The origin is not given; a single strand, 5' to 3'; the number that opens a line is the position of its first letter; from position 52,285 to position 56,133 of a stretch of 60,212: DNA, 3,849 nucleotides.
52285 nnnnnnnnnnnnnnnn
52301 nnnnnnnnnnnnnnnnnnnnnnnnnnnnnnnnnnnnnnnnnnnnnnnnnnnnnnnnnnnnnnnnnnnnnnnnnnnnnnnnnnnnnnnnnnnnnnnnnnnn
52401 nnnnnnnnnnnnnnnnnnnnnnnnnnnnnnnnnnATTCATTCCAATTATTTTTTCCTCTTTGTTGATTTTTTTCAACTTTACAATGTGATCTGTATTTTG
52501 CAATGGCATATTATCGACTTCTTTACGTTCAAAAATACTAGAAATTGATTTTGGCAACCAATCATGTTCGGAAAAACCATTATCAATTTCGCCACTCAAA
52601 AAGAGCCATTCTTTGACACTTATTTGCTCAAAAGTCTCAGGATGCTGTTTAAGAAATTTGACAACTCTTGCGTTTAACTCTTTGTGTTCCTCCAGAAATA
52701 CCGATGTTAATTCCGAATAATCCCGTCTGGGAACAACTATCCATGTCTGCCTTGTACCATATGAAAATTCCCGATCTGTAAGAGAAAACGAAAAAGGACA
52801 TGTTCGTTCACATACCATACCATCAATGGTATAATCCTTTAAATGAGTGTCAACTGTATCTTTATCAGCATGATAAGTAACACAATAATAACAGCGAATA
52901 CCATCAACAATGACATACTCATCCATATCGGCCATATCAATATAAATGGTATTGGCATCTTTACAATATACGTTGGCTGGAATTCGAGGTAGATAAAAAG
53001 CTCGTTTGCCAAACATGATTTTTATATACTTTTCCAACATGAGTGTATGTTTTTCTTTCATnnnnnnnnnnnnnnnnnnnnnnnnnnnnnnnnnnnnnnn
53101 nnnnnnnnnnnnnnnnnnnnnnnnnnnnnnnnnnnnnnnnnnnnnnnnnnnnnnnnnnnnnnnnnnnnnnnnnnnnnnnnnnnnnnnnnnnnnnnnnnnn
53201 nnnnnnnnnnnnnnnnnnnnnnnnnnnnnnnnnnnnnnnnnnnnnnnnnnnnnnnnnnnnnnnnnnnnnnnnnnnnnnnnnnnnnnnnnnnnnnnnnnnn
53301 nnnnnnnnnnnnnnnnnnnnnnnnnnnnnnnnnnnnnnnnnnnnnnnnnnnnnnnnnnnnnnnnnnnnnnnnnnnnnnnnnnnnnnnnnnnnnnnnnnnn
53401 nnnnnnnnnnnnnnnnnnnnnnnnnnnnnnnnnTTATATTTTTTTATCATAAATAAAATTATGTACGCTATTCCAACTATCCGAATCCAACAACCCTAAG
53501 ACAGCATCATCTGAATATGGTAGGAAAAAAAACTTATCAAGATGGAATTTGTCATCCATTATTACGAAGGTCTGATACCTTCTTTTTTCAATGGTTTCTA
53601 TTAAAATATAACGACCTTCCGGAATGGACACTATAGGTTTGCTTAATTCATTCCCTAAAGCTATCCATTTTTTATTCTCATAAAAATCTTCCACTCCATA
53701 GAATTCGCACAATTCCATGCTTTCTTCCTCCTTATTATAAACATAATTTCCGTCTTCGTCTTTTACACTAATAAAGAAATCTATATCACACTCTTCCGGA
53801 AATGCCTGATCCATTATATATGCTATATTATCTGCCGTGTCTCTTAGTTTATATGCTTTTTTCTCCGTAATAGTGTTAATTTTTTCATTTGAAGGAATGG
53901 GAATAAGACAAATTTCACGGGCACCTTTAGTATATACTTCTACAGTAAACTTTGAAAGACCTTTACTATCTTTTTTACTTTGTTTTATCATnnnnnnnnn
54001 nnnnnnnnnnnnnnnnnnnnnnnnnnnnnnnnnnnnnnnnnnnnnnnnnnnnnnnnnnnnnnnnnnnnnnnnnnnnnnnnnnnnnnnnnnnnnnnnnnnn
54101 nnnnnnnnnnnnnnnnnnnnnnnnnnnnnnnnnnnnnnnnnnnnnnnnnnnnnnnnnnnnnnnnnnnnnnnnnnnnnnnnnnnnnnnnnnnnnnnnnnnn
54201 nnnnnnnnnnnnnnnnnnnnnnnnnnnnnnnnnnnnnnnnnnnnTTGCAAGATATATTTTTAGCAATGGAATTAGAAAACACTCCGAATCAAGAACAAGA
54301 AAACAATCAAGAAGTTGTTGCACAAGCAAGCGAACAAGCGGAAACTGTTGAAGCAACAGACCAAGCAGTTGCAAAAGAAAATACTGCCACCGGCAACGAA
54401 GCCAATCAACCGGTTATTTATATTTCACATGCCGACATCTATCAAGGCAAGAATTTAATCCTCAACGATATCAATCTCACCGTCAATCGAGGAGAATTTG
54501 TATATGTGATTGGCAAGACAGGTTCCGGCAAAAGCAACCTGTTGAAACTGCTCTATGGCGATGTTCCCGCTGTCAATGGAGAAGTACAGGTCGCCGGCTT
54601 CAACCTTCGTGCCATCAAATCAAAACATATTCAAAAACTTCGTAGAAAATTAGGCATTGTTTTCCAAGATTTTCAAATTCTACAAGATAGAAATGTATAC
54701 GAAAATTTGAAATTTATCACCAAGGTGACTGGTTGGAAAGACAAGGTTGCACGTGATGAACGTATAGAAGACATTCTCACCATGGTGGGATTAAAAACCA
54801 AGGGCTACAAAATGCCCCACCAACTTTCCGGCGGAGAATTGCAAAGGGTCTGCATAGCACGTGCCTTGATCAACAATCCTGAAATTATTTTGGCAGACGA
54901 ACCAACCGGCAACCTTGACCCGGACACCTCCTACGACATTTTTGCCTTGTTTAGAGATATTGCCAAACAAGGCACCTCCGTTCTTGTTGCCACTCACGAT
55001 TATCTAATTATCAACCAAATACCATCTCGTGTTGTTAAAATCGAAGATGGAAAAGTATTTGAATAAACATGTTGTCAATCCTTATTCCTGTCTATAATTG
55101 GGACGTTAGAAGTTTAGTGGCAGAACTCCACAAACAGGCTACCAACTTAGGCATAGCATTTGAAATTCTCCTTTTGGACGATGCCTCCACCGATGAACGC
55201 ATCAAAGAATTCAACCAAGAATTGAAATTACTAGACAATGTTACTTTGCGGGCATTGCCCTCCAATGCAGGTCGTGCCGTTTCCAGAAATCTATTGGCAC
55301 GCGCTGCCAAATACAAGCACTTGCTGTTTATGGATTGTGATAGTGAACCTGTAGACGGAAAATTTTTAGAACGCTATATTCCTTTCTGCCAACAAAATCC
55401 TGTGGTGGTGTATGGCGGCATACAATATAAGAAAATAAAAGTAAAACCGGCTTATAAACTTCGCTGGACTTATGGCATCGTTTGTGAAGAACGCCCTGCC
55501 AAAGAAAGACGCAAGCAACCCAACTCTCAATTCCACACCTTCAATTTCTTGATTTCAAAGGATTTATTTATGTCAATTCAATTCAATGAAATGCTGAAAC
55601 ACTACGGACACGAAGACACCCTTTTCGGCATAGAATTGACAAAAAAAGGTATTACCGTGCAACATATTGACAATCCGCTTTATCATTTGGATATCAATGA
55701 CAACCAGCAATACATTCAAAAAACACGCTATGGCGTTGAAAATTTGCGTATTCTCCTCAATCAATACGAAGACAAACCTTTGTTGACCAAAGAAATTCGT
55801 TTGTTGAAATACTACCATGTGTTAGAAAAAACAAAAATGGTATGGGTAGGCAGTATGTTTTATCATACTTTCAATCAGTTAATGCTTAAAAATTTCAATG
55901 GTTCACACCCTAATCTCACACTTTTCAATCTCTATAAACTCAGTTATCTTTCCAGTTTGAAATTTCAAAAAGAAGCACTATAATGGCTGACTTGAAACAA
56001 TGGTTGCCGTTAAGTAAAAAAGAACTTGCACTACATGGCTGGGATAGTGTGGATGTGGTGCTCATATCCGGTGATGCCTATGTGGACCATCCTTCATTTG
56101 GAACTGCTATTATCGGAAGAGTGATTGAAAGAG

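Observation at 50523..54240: AT-rich 3.7-kb island of four uncharacterised genes inserted between a MATE exporter and ftsE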

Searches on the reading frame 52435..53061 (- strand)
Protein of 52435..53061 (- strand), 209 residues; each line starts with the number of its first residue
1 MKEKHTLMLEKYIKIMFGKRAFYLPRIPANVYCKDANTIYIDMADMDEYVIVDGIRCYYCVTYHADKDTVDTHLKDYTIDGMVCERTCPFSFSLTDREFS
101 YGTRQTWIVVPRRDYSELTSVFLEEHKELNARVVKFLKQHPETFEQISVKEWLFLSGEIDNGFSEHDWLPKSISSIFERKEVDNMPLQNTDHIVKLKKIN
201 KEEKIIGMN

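Call 35: find_homologous_proteins(query=window:52435-53061:-, max_evalue=0.001)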
Query seq(209 aa) (209 aa): 16 proteins with E <= 0.001 among 72 candidates.
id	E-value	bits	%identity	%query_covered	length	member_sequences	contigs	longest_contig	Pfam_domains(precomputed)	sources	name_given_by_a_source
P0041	1.8e-139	480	100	100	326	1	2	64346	PF13306.13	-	-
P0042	7.0e-77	276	70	84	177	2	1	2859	-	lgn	-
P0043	1.2e-74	268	69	85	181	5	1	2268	-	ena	-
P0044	2.2e-72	261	69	85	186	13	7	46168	-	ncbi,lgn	-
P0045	4.3e-70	253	67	85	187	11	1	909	-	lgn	-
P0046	3.3e-67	244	61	84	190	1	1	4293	-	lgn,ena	-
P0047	2.5e-66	241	64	80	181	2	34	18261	-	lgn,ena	-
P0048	2.3e-63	231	58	84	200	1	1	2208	-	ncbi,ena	-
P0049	1.8e-62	229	59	84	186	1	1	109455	-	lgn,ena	-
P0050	7.9e-62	226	59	84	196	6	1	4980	-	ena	-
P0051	2.6e-59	218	57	83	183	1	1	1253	-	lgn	-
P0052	1.6e-54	203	53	85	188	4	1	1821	-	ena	-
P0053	3.1e-48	182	49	82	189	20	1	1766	-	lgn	-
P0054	9.9e-48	180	47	83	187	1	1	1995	-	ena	-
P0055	1.8e-46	176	47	82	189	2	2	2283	-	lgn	-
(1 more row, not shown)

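Call 36: find_encoding_contigs(protein=P0044, flank=6000, max_places=4)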
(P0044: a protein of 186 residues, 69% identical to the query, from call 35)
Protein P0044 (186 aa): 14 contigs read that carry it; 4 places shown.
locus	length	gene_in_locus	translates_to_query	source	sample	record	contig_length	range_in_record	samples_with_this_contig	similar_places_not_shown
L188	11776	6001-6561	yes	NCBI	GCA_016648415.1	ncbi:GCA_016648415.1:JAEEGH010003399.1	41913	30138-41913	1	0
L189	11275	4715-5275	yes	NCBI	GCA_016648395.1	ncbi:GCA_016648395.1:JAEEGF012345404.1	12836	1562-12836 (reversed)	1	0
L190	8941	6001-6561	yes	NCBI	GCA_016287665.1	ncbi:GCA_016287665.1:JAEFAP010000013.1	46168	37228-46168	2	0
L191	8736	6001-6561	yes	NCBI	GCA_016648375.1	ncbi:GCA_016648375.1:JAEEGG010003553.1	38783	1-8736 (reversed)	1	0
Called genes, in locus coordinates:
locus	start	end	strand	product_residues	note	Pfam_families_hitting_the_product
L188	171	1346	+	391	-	PF14281:PDDEXK_4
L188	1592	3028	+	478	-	PF01637:ATPase_2, PF13173:AAA_14 (faint)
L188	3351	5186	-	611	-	PF14281:PDDEXK_4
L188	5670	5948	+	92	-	-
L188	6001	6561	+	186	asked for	-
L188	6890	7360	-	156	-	-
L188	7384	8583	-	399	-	PF13306:LRR_5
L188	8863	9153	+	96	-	-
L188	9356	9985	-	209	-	PF13306:LRR_5, PF13855:LRR_8 (faint), PF13306:LRR_5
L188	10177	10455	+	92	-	-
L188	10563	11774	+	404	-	?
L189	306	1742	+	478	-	PF01637:ATPase_2, PF13173:AAA_14 (faint)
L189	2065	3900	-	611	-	PF14281:PDDEXK_4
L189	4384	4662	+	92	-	-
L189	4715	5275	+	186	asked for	-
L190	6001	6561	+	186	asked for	-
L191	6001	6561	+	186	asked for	-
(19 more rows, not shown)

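Call 37: find_encoding_contigs(protein=P0049, flank=6000, max_places=3)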
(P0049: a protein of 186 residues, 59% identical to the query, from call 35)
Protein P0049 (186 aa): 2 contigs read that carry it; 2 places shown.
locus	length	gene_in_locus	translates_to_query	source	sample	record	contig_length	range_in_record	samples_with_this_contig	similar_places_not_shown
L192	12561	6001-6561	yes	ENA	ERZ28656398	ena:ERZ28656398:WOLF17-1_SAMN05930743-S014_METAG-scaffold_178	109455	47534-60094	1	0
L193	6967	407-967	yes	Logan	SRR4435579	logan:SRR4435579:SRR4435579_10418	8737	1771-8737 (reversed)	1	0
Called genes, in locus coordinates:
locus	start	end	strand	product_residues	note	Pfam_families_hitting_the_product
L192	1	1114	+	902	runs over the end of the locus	PF02493:MORN (weak), PF14412:AHH (weak)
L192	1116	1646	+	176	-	-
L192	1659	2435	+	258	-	PF00691:OmpA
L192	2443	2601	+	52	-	-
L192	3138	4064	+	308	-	PF13280:WYL, PF25583:WCX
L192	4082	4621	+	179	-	PF03852:Vsr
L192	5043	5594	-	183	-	-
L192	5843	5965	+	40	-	-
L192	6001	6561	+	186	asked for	-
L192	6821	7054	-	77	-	-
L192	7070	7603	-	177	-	-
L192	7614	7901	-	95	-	PF06013:WXG100 (weak)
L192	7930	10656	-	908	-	PF01580:FtsK_SpoIIIE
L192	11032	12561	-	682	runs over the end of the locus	-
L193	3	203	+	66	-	?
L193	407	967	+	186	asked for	-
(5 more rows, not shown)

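Call 38: find_encoding_contigs(protein=P0047, flank=6000, max_places=4)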
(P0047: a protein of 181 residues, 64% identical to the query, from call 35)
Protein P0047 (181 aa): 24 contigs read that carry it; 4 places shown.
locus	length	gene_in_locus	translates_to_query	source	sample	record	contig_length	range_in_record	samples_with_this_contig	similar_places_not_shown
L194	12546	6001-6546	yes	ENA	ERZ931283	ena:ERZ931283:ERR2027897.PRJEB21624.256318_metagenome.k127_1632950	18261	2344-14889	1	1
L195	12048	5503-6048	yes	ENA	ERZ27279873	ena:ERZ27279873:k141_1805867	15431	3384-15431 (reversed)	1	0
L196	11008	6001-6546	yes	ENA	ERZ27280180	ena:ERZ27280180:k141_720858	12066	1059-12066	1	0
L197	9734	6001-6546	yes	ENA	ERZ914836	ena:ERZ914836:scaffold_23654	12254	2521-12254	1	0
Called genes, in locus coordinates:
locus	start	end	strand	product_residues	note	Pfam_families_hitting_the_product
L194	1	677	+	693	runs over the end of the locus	PF13306:LRR_5, PF13855:LRR_8 (faint), PF13306:LRR_5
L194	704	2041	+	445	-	-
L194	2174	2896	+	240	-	-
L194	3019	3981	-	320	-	PF13306:LRR_5 (faint)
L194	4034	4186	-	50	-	-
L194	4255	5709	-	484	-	PF13855:LRR_8 (faint), PF13306:LRR_5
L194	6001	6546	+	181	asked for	-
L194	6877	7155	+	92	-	-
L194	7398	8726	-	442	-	-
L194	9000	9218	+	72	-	-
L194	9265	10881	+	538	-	PF00004:AAA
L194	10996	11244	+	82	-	-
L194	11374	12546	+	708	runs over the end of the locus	PF03235:GmrSD_N, PF07510:GmrSD_C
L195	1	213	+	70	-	?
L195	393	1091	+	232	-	-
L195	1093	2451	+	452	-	PF01068:DNA_ligase_A_M, PF04679:DNA_ligase_A_C (faint)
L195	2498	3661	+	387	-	-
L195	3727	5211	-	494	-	PF13855:LRR_8 (faint), PF13306:LRR_5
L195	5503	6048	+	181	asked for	-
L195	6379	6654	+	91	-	-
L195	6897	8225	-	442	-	-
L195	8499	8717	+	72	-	-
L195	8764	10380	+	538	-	PF00004:AAA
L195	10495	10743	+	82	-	-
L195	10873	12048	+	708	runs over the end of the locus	PF03235:GmrSD_N, PF07510:GmrSD_C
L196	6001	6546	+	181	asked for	-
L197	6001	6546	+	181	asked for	-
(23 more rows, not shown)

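Call 109: search_protein_families(library=pfam, proteins=[L188:5670-5948:+, L188:8863-9153:+, L194:704-2041:+, L194:2174-2896:+, L195:2498-3661:+, L195:393-1091:+, L188:10563-11774:+], max_evalue=0.01)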
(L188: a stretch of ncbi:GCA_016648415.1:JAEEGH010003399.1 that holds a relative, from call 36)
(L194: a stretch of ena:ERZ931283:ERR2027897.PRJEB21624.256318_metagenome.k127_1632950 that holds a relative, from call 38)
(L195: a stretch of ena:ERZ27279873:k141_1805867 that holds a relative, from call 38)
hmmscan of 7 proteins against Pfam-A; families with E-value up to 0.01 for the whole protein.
L188:5670-5948:+ (92 aa): 0 families

L188:8863-9153:+ (96 aa): 0 families

L194:704-2041:+ (445 aa): 0 families

L194:2174-2896:+ (240 aa): 0 families

L195:2498-3661:+ (387 aa): 0 families

L195:393-1091:+ (232 aa): 0 families

L188:10563-11774:+ (404 aa): 20 families
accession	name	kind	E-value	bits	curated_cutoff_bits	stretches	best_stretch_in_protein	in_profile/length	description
PF07728.20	AAA_5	-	2.4e-11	44.2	22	1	266-390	1-95/139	AAA domain (dynein-related subfamily)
PF13401.12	AAA_22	-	6.2e-06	27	27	1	263-369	4-93/130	AAA domain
PF20720.3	nSTAND3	-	2.5e-05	24.5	27.2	1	253-297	6-51/155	Novel STAND NTPase 3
PF04851.21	ResIII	-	3.7e-05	24.1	22.5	1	253-371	11-136/164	Type III restriction enzyme, res subunit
PF13245.12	AAA_19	-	5.6e-05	23.8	25.1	1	262-294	9-41/134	AAA domain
PF13238.12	AAA_18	-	0.00011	23.1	29.4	1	267-295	1-32/128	AAA domain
PF01078.27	Mg_chelatase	-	0.0002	21.3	20.3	1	262-298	20-56/207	Magnesium chelatase, subunit ChlI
PF00004.35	AAA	-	0.00031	21.6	21.2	1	267-291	1-24/131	ATPase family associated with various cellular activities (AAA)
PF01695.23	IstB_IS21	-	0.0006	19.8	24.1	1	261-286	89-114/238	IstB-like ATP binding protein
PF13521.12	AAA_28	-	0.0012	19.5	27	1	267-287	2-22/164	AAA domain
PF13191.12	AAA_16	-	0.0014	19.6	32.6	1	260-286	18-46/167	AAA ATPase domain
PF01057.23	Parvo_NS1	-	0.0021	17.5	20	1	262-306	111-153/271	Parvovirus non-structural protein NS1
PF03266.21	NTPase_1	-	0.0031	17.8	23.9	0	266-289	1-24/168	NTPase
PF02367.23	TsaE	-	0.0043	17.4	26.6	1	252-292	5-48/128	Threonylcarbamoyl adenosine biosynthesis protein TsaE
PF24883.2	NPHP3_N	-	0.0048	17.5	24.8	0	259-290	17-48/164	Nephrocystin 3, N-terminal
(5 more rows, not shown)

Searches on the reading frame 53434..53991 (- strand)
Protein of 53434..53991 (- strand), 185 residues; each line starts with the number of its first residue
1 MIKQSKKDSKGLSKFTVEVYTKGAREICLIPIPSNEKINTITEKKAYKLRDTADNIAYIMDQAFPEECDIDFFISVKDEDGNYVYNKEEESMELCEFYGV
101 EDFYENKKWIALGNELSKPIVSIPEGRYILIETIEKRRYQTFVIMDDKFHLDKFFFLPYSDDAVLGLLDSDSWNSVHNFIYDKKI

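Call 3: search_protein_families(library=pfam, proteins=[window:53434-53991:-], max_evalue=1)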
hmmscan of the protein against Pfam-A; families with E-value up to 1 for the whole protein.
window:53434-53991:- (185 aa): 1 family
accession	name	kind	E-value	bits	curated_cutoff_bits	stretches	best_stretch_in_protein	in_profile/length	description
PF24805.1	EIF3I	-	0.12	11.9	200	1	37-182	89-229/324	EIF3I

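Call 4: search_protein_families(library=padloc, proteins=[window:53434-53991:-], max_evalue=1)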
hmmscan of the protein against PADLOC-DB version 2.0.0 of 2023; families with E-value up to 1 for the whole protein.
window:53434-53991:- (185 aa): 0 families

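Call 5: search_protein_families(library=ncbifam, proteins=[window:53434-53991:-], max_evalue=1)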
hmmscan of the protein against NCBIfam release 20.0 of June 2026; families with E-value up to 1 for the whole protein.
window:53434-53991:- (185 aa): 0 families

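Call 6: search_protein_families(library=phrogs, proteins=[window:53434-53991:-], max_evalue=1)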
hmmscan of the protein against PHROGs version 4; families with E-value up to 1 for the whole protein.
window:53434-53991:- (185 aa): 0 families

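Call 34: find_homologous_proteins(query=window:53434-53991:-, max_evalue=0.001)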
Query window:53434-53991:- (185 aa): 1 proteins with E <= 0.001 among 49 candidates.
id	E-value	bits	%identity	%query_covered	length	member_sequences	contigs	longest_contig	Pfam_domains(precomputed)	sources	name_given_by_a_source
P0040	1.1e-114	398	98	99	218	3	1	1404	-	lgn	-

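Call 99: search_dna_similar(query=window:53434-53991:-, collection=phages, mode=protein, max_evalue=0.01, max_rows=10)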
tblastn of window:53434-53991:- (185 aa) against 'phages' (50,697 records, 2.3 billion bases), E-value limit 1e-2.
No match.

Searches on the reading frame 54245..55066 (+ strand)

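Call 103: search_protein_families(library=pfam, proteins=[window:54245-55066:+], max_evalue=0.001)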
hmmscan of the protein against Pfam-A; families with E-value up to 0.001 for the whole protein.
window:54245-55066:+ (273 aa): 4 families
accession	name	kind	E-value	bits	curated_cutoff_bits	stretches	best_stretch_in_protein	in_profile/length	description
PF00005.33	ABC_tran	-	2.6e-34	119.2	25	1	73-221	1-136/137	ABC transporter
PF13304.12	AAA_21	-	4e-07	30.8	27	0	190-257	234-304/304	AAA domain, putative AbiEii toxin, Type IV TA system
PF02463.25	SMC_N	-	0.00097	19.1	40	0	70-101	12-42/220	RecF/RecN/SMC N terminal domain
PF13401.12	AAA_22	-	0.00098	19.9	27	0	83-224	5-96/130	AAA domain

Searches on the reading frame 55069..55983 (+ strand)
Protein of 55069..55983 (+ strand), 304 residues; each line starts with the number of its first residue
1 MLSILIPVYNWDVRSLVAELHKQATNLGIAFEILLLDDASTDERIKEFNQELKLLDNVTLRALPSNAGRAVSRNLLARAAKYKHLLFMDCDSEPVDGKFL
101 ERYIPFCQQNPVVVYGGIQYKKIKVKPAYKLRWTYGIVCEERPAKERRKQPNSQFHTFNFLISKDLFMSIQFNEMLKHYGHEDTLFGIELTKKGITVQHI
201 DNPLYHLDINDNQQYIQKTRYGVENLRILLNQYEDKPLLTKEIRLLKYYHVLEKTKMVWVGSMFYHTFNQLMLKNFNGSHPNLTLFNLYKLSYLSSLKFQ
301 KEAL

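Call 15: find_encoding_contigs(protein=window:55069-55983:+, flank=10000, max_places=10)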
Protein window:55069-55983:+ (304 aa): 22 contigs read that carry it; 10 places shown.
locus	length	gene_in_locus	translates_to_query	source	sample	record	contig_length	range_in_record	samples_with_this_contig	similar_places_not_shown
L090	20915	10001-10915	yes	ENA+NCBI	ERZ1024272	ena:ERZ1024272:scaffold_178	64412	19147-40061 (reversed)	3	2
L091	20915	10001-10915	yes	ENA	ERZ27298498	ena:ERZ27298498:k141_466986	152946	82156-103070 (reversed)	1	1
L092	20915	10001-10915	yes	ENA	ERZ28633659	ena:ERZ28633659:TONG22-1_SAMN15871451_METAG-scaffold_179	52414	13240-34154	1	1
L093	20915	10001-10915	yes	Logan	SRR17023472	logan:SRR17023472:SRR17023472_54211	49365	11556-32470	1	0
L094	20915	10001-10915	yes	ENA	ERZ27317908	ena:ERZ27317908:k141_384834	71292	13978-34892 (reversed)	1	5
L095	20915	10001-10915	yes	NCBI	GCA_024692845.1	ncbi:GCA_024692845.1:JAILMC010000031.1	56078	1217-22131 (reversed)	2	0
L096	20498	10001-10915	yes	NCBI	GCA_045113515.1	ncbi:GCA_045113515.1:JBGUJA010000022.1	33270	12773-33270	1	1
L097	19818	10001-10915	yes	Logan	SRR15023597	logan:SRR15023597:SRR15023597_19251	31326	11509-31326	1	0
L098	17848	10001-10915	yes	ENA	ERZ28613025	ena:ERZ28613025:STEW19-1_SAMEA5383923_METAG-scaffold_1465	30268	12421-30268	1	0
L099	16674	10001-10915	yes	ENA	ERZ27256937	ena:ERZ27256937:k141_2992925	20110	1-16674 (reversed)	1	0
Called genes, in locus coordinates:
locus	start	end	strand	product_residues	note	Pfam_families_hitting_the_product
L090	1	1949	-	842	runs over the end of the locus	PF22904:NOMO1-like_2nd (faint), PF13620:CarboxypepD_reg, PF13715:CarbopepD_reg_2, PF07715:Plug, PF00593:TonB_dep_Rec_b-barrel, PF14905:OMP_b-brl_3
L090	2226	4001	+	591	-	PF00682:HMGL-like, PF02436:PYC_OADA, PF00364:Biotin_lipoyl (weak)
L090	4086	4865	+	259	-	PF00398:RrnaAD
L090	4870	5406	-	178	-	-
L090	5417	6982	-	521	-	PF00890:FAD_binding_2, PF01266:DAO, PF07992:Pyr_redox_2 (faint), PF02910:Succ_DH_flav_C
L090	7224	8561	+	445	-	PF01554:MatE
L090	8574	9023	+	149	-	-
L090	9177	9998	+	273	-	PF00005:ABC_tran, PF13304:AAA_21 (faint)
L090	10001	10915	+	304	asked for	PF00535:Glycos_transf_2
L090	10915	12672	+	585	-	PF04055:Radical_SAM (faint), PF08497:Radical_SAM_N, PF11842:DUF3362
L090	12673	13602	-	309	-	-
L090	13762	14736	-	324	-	PF04613:LpxD, PF21711:DCTN5 (faint), PF25084:LbH_EIF2B (weak), PF25087:GMPPB_C, PF14602:Hexapep_2 (faint), PF00132:Hexapep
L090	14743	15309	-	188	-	PF08207:EFP_N, PF01132:EFP, PF09285:Elong-fact-P_C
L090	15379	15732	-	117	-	PF01245:Ribosomal_L19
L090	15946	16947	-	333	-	PF04055:Radical_SAM, PF13186:SPASM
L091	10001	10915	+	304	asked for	PF00535:Glycos_transf_2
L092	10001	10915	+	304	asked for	PF00535:Glycos_transf_2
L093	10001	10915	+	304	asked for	PF00535:Glycos_transf_2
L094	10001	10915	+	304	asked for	PF00535:Glycos_transf_2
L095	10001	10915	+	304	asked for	PF00535:Glycos_transf_2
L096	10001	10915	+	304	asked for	PF00535:Glycos_transf_2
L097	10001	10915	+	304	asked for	PF00535:Glycos_transf_2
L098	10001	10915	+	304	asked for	PF00535:Glycos_transf_2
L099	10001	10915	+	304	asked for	PF00535:Glycos_transf_2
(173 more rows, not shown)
